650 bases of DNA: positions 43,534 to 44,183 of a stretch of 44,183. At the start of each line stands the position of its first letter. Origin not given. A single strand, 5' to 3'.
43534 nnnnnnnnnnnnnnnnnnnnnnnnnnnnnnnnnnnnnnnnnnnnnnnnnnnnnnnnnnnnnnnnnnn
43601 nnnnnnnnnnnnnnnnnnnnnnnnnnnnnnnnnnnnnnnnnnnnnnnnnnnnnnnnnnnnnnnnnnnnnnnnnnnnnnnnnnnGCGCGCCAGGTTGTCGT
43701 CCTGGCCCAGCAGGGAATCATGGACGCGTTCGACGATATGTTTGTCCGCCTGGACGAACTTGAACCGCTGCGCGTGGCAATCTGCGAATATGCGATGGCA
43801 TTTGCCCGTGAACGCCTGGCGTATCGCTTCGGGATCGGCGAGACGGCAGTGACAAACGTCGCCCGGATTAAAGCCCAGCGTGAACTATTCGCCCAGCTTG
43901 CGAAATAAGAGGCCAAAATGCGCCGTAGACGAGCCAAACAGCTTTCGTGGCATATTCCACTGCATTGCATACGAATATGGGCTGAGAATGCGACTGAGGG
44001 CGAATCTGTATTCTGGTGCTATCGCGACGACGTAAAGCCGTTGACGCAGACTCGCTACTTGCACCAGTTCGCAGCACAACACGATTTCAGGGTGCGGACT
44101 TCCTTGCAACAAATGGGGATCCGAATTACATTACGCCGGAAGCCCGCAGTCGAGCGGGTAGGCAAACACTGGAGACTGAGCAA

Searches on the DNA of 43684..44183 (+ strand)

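Call 64: search_dna_similar(query=window:43684-44183:+, collection=phages, mode=near, max_rows=6)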
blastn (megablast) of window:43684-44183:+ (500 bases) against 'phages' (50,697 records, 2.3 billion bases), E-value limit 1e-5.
Records with a match: 147; places in all: 151; records where one place covers at least 80% of the query: 107.
Best place of each record, by identity: 95-99% 3; 90-95% 63; 80-90% 81.
By first word of the organism name: Escherichia 133; Shigella 5; Dhillonvirus 5; Sodalis 2; Salmonella 1; Acinetobacter 1.
By host as written in the record: Escherichia coli 69; Escherichia coli K-12 MG1655 12; - 10; Escherichia coli K-12 10; Escherichia sp. 6; Escherichia coli O157:H7 4; Escherichia coli O18 4; Escherichia coli K-12 MG1655 del pstSCAB-phoU::kan 3; and 20 more.
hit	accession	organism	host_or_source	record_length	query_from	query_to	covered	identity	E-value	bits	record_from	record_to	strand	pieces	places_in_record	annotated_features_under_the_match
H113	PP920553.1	Escherichia phage SM_A8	Escherichia coli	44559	1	500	100%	95.0%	0e+0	785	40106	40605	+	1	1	hypothetical protein (x2)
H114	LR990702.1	Escherichia phage vB_Eco_Maverick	-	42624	1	500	100%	94.6%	0e+0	774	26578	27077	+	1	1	hypothetical protein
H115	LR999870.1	Escherichia phage vB_Eco_CS16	-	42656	1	500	100%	94.6%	0e+0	774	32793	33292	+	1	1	hypothetical protein AV954_gp55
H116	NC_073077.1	Escherichia phage vB_Eco_Maverick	-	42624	1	500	100%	94.6%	0e+0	774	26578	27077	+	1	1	hypothetical protein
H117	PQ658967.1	Escherichia phage vB_EcoS-UDS3lw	Escherichia coli O157:H7 RM9995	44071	1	500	100%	94.2%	0e+0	763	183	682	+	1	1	hypothetical protein (x2)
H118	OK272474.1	Escherichia phage JLBYU60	Escherichia coli K-12 MG1655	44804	1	500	100%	93.6%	0e+0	747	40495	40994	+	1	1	hypothetical protein (x2)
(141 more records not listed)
